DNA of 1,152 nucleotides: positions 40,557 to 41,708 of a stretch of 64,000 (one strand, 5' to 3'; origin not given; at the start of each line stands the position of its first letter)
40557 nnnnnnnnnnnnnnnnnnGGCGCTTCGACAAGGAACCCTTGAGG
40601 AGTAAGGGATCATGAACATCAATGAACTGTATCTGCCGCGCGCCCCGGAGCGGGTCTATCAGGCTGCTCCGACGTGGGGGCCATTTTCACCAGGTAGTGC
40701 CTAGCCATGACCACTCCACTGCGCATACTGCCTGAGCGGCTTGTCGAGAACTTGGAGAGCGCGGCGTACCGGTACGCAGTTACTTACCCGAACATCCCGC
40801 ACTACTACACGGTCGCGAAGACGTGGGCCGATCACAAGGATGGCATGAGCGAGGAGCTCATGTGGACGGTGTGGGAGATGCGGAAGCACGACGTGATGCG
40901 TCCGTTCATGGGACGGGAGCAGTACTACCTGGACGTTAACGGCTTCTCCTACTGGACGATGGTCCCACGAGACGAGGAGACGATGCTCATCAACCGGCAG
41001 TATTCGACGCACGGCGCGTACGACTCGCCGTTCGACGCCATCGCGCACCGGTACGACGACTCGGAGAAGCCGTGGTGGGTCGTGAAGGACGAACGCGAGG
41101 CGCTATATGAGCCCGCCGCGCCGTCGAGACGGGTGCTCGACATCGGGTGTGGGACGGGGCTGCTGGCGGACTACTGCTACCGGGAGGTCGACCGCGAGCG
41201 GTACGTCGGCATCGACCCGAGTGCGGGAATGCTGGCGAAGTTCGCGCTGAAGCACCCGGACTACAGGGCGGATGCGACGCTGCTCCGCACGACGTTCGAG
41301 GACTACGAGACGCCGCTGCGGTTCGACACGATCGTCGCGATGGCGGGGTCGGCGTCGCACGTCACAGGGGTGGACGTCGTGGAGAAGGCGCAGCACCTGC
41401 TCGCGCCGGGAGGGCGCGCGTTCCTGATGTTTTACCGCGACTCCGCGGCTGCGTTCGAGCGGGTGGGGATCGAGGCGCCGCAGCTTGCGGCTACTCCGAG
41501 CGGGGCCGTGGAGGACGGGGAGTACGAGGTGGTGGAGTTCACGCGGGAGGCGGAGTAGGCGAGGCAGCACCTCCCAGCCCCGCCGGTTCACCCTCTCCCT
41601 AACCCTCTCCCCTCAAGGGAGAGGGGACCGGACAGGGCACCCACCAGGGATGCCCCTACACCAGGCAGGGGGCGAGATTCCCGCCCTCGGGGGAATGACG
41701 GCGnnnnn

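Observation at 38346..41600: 3.2-kb islet bracketed by imperfect ~35-bp direct repeats: HTH protein, unknown protein, PD-(D/E)XK nuclease and methyltransferase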

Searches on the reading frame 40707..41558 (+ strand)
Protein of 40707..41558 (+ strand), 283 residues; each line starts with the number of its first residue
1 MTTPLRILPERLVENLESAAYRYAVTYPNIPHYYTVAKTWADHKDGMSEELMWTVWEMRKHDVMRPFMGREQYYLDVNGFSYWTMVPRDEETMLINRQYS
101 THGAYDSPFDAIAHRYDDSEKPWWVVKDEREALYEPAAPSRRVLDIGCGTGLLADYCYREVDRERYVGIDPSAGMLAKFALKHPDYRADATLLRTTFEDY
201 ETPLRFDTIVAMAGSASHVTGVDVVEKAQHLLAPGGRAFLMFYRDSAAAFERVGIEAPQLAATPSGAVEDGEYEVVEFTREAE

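Call 9: search_protein_families(library=pfam, proteins=[window:40707-41558:+], max_evalue=1)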
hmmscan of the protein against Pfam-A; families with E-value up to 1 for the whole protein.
window:40707-41558:+ (283 aa): 12 families
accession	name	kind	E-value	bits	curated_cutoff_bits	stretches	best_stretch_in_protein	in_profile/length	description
PF13649.12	Methyltransf_25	-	1.2e-13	52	27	1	143-236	1-97/97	Methyltransferase domain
PF08242.18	Methyltransf_12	-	8.7e-13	49.3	30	1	144-237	1-97/98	Methyltransferase domain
PF13489.12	Methyltransf_23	-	4e-10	40.1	27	1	128-244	11-120/164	Methyltransferase domain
PF08241.18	Methyltransf_11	-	4.6e-09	37.2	21.2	1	144-239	1-94/95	Methyltransferase domain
PF05175.20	MTS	-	1.1e-05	25.5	23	1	139-244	31-142/170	Methyltransferase small domain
PF13847.12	Methyltransf_31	-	5e-05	23.5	27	1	141-238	5-107/145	Methyltransferase domain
PF08003.17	Methyltransf_9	-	0.00045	19.7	23.8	1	140-236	116-213/315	Protein of unknown function (DUF1698)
PF01728.25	FtsJ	-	0.0021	18.5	24.1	1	139-184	21-65/181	FtsJ-like methyltransferase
PF02353.26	CMAS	-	0.018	14.8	27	1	139-219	62-140/273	Mycolic acid cyclopropane synthetase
PF01135.25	PCMT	-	0.021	15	20.3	1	139-176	73-111/210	Protein-L-isoaspartate(D-aspartate) O-methyltransferase (PCMT)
PF07021.18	MetW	-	0.028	14.5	21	1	138-158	12-32/193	Methionine biosynthesis protein MetW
PF24675.1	NpmA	-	0.24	11.1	60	1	140-183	24-67/214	16S rRNA (adenine(1408)-N(1))-methyltransferase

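Call 10: search_protein_families(library=padloc, proteins=[window:40707-41558:+], max_evalue=1)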
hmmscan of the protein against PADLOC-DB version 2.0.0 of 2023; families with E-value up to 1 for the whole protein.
window:40707-41558:+ (283 aa): 2 families
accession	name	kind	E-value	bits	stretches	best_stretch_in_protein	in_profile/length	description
PDLC04134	mad2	-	1.2e-11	42.1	1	112-244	261-398/492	mads_2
PDLC03258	MTase_II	-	0.031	11.4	1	124-211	26-108/366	Type II methyltransferase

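Call 11: search_protein_families(library=phrogs, proteins=[window:40707-41558:+], max_evalue=1)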
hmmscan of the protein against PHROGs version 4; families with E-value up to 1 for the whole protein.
window:40707-41558:+ (283 aa): 3 families
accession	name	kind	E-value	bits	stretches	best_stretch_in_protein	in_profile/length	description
phrog_4752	-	other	2.6e-07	31.2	1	139-240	51-158/241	tRNA methyltransferase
phrog_14544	-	unknown function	0.0011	18.9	1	140-237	123-221/323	-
phrog_27021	-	unknown function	0.0017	18.9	1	97-210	49-159/223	-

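Call 14: find_encoding_contigs(protein=window:40707-41558:+, flank=10000, max_places=10)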
Protein window:40707-41558:+ (283 aa): no gene with exactly this product is on record in the collection.

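Call 32: search_protein_families(library=ncbifam, proteins=[window:40707-41558:+], max_evalue=1)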
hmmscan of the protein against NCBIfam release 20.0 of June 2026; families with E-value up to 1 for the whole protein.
window:40707-41558:+ (283 aa): 31 families (the best 25 are shown)
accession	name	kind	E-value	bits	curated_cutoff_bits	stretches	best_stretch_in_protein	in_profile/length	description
NF043040.1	corrin_prot_MT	hypoth_equivalog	5e-10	39.2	180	1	130-237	31-144/216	corrinoid protein-associated methyltransferase CpaM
TIGR01983.1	UbiG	equivalog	2.6e-07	30.2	102.95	1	140-241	50-152/228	bifunctional 2-polyprenyl-6-hydroxyphenol methylase/3-demethylubiquinol 3-O-methyltransferase UbiG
NF001244.0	PRK00216.1-5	equivalog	2.8e-07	30.1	216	1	109-186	14-97/236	bifunctional demethylmenaquinone methyltransferase/2-methoxy-6-polyprenyl-1,4-benzoquinol methylase UbiE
TIGR00452.1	TIGR00452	equivalog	1.2e-06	27.5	275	1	140-237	118-216/316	tRNA 5-methoxyuridine(34)/uridine 5-oxyacetic acid(34) synthase CmoB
NF045667.1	MTase_DVU1556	equivalog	8.5e-06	25.4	155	1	137-185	20-67/213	DVU_1556 family methyltransferase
TIGR02072.1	BioC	equivalog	1.3e-05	25.2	184.95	1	140-189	35-80/244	malonyl-ACP O-methyltransferase BioC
NF011650.0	PRK15068.1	equivalog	1.9e-05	23.7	209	1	140-237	123-222/324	tRNA 5-methoxyuridine(34)/uridine 5-oxyacetic acid(34) synthase CmoB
TIGR01934.1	MenG_MenH_UbiE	subfamily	3.7e-05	23.1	158.35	1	109-186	5-85/223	ubiquinone/menaquinone biosynthesis methyltransferase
NF047649.1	MTase_UXPK_star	exception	0.0031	16.6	460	1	138-240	76-181/283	methyltransferase/UXPK-star double selenoprotein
NF002463.0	PRK01683.1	equivalog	0.0034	17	297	1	139-187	31-79/258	trans-aconitate 2-methyltransferase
NF045825.1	FAmtase_mtf2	equivalog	0.0039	16.5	400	1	140-246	59-161/248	fatty-acid O-methyltransferase Mtf2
TIGR02021.1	BchM-ChlM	equivalog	0.0045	16.4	158.9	1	141-231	56-143/218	magnesium protoporphyrin IX methyltransferase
TIGR02469.1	CbiT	equivalog_domain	0.0048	17.2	78.3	1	139-238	19-118/124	precorrin-6Y C5,15-methyltransferase (decarboxylating) subunit CbiT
NF011529.0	PRK14968.1-3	equivalog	0.0054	16.2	162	1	140-184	35-79/198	putative methyltransferase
TIGR04074.1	bacter_Hen1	equivalog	0.0054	15.3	340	1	138-179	281-322/462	3' terminal RNA ribose 2'-O-methyltransferase Hen1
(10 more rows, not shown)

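Call 34: find_homologous_proteins(query=window:40707-41558:+, max_evalue=0.001)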
Query window:40707-41558:+ (283 aa): 148 proteins with E <= 0.001 among 2490 candidates; the best 120 are listed.
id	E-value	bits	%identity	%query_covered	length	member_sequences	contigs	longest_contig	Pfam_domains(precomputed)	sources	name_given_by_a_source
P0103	7.6e-170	582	89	100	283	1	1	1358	PF13489.13,PF13649.13,PF08241.19,PF08242.19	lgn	-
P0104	3.9e-168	576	87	100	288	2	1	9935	PF13489.13,PF13649.13,PF08241.19,PF08242.19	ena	-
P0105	1.3e-167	574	88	100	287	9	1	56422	PF13489.13,PF13649.13,PF08241.19,PF08242.19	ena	-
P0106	2.5e-166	570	88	98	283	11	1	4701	PF13847.13,PF13489.13,PF13649.13,PF08241.19,PF08242.19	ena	-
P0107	5.5e-166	569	88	99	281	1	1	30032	PF13489.13,PF13649.13,PF08241.19,PF08242.19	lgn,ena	-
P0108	4.0e-165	566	86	99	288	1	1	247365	PF13489.13,PF13649.13,PF08241.19,PF08242.19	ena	-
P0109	5.2e-164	562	87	99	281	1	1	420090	PF13489.13,PF13649.13,PF08241.19,PF08242.19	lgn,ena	-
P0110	9.7e-163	558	87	99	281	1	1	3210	PF13489.13,PF13649.13,PF08241.19,PF08242.19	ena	-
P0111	1.4e-162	558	87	99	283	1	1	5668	PF13847.13,PF13489.13,PF05175.21,PF13649.13,PF08241.19,PF08242.19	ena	-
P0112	4.4e-162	556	87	99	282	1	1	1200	PF13847.13,PF13489.13,PF05175.21,PF13649.13,PF08241.19,PF08242.19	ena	-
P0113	6.9e-162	555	83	100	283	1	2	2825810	PF13489.13,PF13649.13,PF08241.19,PF08242.19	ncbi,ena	-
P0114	5.1e-161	553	85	100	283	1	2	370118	PF13489.13,PF13649.13,PF08241.19,PF08242.19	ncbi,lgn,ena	-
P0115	2.1e-160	551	83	100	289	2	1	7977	PF13489.13,PF13649.13,PF08241.19,PF08242.19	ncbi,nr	ncbi:MAG: class I SAM-dependent methyltransferase [Chloroflexi bacterium]|nr:class I SAM-dependent m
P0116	3.1e-160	550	85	99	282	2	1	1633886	PF13489.13,PF13649.13,PF08241.19,PF08242.19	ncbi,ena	-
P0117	1.1e-159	548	85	100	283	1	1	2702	PF13489.13,PF05175.21,PF13649.13,PF08241.19,PF08242.19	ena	-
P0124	3.9e-153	527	81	99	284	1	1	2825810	PF13489.13,PF13649.13,PF08241.19,PF08242.19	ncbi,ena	-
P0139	1.3e-122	427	68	99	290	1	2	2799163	PF13489.13,PF13649.13,PF08241.19,PF08242.19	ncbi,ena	-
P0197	1.6e-31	128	36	87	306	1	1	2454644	PF13847.13,PF13489.13,PF13649.13,PF08241.19,PF08242.19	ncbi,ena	-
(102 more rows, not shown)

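Call 40: find_related_loci(query=A3, collection=viral_contigs, flank=10000)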
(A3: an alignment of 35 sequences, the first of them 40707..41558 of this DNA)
Query A3 (283 aa) in viral_contigs; peptide patterns used: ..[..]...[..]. (x = any residue, [..] = any of these).
600 stretches matched a pattern (row limit reached: there are more); 169 encode a relative of the query (tblastn E <= 1e-3); the best 80 are kept; 80 distinct loci.
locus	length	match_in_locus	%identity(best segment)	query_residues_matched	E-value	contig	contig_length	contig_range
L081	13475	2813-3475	35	10-243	7e-36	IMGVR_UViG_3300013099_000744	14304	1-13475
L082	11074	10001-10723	33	12-266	2e-33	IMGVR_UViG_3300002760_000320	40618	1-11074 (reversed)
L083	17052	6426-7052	37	16-243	1e-33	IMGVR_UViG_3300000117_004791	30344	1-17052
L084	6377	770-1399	38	16-242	4e-33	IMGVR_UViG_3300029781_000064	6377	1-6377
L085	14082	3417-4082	33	7-244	4e-33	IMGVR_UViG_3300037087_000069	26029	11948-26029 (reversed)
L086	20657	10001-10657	32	10-245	6e-32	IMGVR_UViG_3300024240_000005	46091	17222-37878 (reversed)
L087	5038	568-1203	35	16-244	3e-31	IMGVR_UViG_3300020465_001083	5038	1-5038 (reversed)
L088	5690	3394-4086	34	7-245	6e-31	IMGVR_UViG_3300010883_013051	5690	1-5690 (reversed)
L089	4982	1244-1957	32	10-259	2e-30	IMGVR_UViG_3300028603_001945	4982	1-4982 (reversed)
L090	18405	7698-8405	34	12-262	8e-30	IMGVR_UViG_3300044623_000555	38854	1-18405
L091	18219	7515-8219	36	10-258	5e-29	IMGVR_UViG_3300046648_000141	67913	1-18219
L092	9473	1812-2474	34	16-243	5e-28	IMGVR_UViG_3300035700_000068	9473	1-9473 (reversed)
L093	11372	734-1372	35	16-244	4e-28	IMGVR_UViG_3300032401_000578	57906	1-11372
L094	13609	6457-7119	34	16-243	4e-28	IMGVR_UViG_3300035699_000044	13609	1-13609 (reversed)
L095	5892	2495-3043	38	16-214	2e-27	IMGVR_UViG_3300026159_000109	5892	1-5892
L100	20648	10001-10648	32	12-241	5e-25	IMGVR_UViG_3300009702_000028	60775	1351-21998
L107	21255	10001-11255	36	10-256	5e-20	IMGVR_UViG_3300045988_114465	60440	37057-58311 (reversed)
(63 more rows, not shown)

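Call 51: predict_structure(alignment_id=A3)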
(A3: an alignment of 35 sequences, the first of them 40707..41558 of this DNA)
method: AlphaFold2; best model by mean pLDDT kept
length: 283 residues; sequences in the alignment: 35
mean_pLDDT: 91.7   pTM: 0.90
mean pLDDT of the five models: 91.7, 91.4, 91.3, 91.1, 86.4
residues with pLDDT >= 90: 199; 70-90: 78; 50-70: 5; < 50: 1
segments of 3 or more residues with pLDDT < 50: none
pLDDT, mean of each block of 10 residues (from residue 1): 78 97 88 95 93 95 91 96 88 92 89 90 90 88 96 80 92 96 85 96 97 96 95 97 94 90 95 96 76
secondary structure, 60 per line:
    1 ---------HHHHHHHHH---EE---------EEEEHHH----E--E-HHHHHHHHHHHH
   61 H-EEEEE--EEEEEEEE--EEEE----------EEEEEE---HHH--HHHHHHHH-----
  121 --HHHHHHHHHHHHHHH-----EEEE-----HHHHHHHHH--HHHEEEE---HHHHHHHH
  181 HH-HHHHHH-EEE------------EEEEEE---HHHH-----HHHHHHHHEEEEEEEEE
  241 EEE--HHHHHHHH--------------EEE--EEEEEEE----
elements in order: H10-18 E33-36 H49-61 E63-67 E70-77 E80-83 E94-99 H108-115 H123-137 E143-146 H152-160 E166-169 H173-182 H184-189 E191-193 E206-211 H215-218 H224-231 E232-243 H246-253 E268-270 E273-279

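Call 55: fold_search(model_id=the predicted structure, library=pdb)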
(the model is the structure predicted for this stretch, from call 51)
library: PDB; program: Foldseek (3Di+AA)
matches with E <= 10: 1843; with E <= 0.001: 771
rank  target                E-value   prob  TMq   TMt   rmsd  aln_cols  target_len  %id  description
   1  5wp4                  6.6e-08  1.00  0.35  0.23  14.2       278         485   16  Arabidopsis thaliana phosphoethanolamine N-methyltransferase 1 (AtPMT1, XIOPTL) in complex with SAH and phosphocholine (released 2017-11-15)
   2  9icz_A                1.2e-07  1.00  0.40  0.42  12.1       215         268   20  C-Methyltransferase SeMT from Saccharopolyspora erythraea (released 2025-12-10)
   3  9icz_B                1.7e-07  1.00  0.42  0.44   3.8       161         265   22  C-Methyltransferase SeMT from Saccharopolyspora erythraea (released 2025-12-10)
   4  9gdj_B                1.7e-07  1.00  0.38  0.40  13.5       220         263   21  C-Methyltransferase SgMT from Streptomyces griseoviridis (released 2025-02-19)
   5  5wp5_B                2.2e-07  1.00  0.35  0.23  18.1       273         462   16  Arabidopsis thaliana phosphoethanolamine N-methyltransferase 2 (AtPMT2) in complex with SAH (released 2017-11-15)
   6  9gdj_A                4.3e-07  1.00  0.39  0.41  14.7       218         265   21  C-Methyltransferase SgMT from Streptomyces griseoviridis (released 2025-02-19)
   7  4kdr                  5.9e-07  1.00  0.38  0.51   9.8       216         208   16  Crystal Structure of UBIG/SAH complex (released 2014-04-30)
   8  3d2l_C                6.2e-07  1.00  0.35  0.40  12.5       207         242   24  Crystal structure of SAM-dependent methyltransferase (ZP_00538691.1) from EXIGUOBACTERIUM SP. 255-15 at 1.90 A resolut (released 2008-05-20)
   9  3px3_A                6.6e-07  1.00  0.36  0.42   4.3       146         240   20  Structure of TylM1 from Streptomyces fradiae H123A mutant in complex with SAH and dTDP-Quip3N (released 2010-12-22)
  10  4oqd_C                7.1e-07  1.00  0.36  0.41   9.4       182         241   21  Crystal structure of the tylM1 N,N-dimethyltransferase in complex with SAH and TDP-Qui3NMe2 (released 2014-02-26)
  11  3ofk_B                8.0e-07  1.00  0.41  0.55   6.0       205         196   16  Crystal structure of N-methyltransferase NodS from Bradyrhizobium japonicum WM9 in complex with S-adenosyl-l-homocyste (released 2010-10-27)
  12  6m81_A                8.0e-07  1.00  0.39  0.45  12.8       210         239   18  Crystal structure of TylM1 Y14F bound to SAH and dTDP-phenol (released 2019-03-13)
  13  5t6b_B                9.1e-07  1.00  0.33  0.24  11.9       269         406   16  X-ray structure of the KijD1 C3-methyltransfeerase, converted to monomeric form (released 2016-09-14)
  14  4kri_A                9.6e-07  1.00  0.43  0.30  11.7       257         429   17  Haemonchus contortus Phospholethanolamine N-methyltransferase 2 in complex with phosphomonomethylethanolamine and S-ad (released 2013-09-25)
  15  8ys9_A                1.0e-06  1.00  0.39  0.50   6.4       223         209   20  Crystal structure of Phosphatidylethanolamine N-methyltransferase from R. thermophilum complexed with DMPE and SAH (released 2024-10-16)
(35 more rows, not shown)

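Call 58: search_dna_similar(query=window:40707-41558:+, collection=phages, mode=protein, max_evalue=0.001, max_rows=25)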
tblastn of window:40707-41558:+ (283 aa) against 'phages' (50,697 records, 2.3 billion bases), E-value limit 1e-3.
No match.

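Call 62: search_protein_families(library=phrogs, proteins=[L107:8089-8496:+, L107:9202-9633:+, L107:9986-10831:+, L107:10812-11354:+, L107:11351-12007:+, L107:12015-12749:+, L107:12730-13188:+, L107:13185-14378:+, L107:14344-15006:+, L107:6606-6980:+], max_evalue=0.001)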
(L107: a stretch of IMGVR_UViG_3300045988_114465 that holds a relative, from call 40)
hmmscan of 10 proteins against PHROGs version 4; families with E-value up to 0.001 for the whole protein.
L107:8089-8496:+ (135 aa): 0 families

L107:9202-9633:+ (143 aa): 2 families
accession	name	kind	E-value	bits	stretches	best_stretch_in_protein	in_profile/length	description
phrog_7484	-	unknown function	1.4e-06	28.3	1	24-136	337-447/450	-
phrog_8470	-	unknown function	3.8e-06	27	1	5-115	426-536/567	-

L107:9986-10831:+ (281 aa): 0 families

L107:10812-11354:+ (180 aa): 1 family
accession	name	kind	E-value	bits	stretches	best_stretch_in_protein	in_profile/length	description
phrog_4752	-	other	8.8e-07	29.4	1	28-106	43-128/241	tRNA methyltransferase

L107:11351-12007:+ (218 aa): 0 families

L107:12015-12749:+ (244 aa): 0 families

L107:12730-13188:+ (152 aa): 20 families
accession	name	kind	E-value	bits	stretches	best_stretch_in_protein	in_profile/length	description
phrog_498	-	other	5.5e-24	85.6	1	16-135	22-145/633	DNA methyltransferase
phrog_620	-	DNA, RNA and nucleotide metabolism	5.9e-24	86.4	1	23-137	3-119/217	ParB-like partition protein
phrog_2159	-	DNA, RNA and nucleotide metabolism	7.9e-23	82.4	1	28-129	60-172/365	ParB-like partition protein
phrog_8071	-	DNA, RNA and nucleotide metabolism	2.4e-20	74.2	1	24-138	2-115/389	ParB-like partition protein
phrog_18056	-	DNA, RNA and nucleotide metabolism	5.3e-14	52.9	1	28-127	2-100/387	ParB-like partition nuclease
phrog_723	-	DNA, RNA and nucleotide metabolism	1.1e-13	52.6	1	26-134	10-123/223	ParB-like partition protein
phrog_940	-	DNA, RNA and nucleotide metabolism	1.3e-13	51.9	1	24-133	1-112/388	nuclease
phrog_9353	-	unknown function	1.5e-13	52.2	1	23-134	5-121/245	-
phrog_930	-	DNA, RNA and nucleotide metabolism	1.3e-12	49.1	1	24-115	2-93/223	ParB-like partition protein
phrog_4715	-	DNA, RNA and nucleotide metabolism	2.2e-12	47.2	1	15-118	133-240/630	ParB-like partition protein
phrog_26387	-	DNA, RNA and nucleotide metabolism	4.5e-12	46.9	1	27-134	8-122/252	ParB-like partition nuclease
phrog_15396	-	DNA, RNA and nucleotide metabolism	1.9e-11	45.3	1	27-115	2-90/258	ParB-like partition nuclease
phrog_3264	-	DNA, RNA and nucleotide metabolism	4.4e-08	34.1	1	5-118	24-141/337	ParB-like partition protein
phrog_5475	-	unknown function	2.4e-07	30.9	1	31-117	5-87/458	-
phrog_12047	-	DNA, RNA and nucleotide metabolism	7.4e-07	30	1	47-125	16-95/301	ParB-like partition nuclease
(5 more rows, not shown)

L107:13185-14378:+ (397 aa): 3 families
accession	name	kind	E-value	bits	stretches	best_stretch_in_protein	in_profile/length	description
phrog_2302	-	moron, auxiliary metabolic gene and host takeover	9e-67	226.6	1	4-354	7-346/381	phosphoadenosine phosphosulfate reductase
phrog_424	-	moron, auxiliary metabolic gene and host takeover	7.6e-18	65.7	1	17-225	149-328/460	phosphoadenosine phosphosulfate reductase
phrog_15645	-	unknown function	3.6e-05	24.6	1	197-308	1-117/202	-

L107:14344-15006:+ (220 aa): 7 families
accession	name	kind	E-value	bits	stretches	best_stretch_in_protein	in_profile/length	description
phrog_2159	-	DNA, RNA and nucleotide metabolism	4.5e-62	211.5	1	32-208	51-232/365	ParB-like partition protein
phrog_26387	-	DNA, RNA and nucleotide metabolism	2.9e-08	34.4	1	50-174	18-138/252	ParB-like partition nuclease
phrog_498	-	other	2.9e-06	27.1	1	47-144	40-131/633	DNA methyltransferase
phrog_1033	-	DNA, RNA and nucleotide metabolism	7.7e-05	23.6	1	45-175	36-167/334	ParB-like partition protein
phrog_5475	-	unknown function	9.2e-05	22.4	1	43-147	4-94/458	-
phrog_6218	-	DNA, RNA and nucleotide metabolism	0.00051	20.3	1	64-177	26-135/506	ParB-like partition protein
phrog_9353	-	unknown function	0.00097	20.1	0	49-152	18-118/245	-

L107:6606-6980:+ (124 aa): 0 families
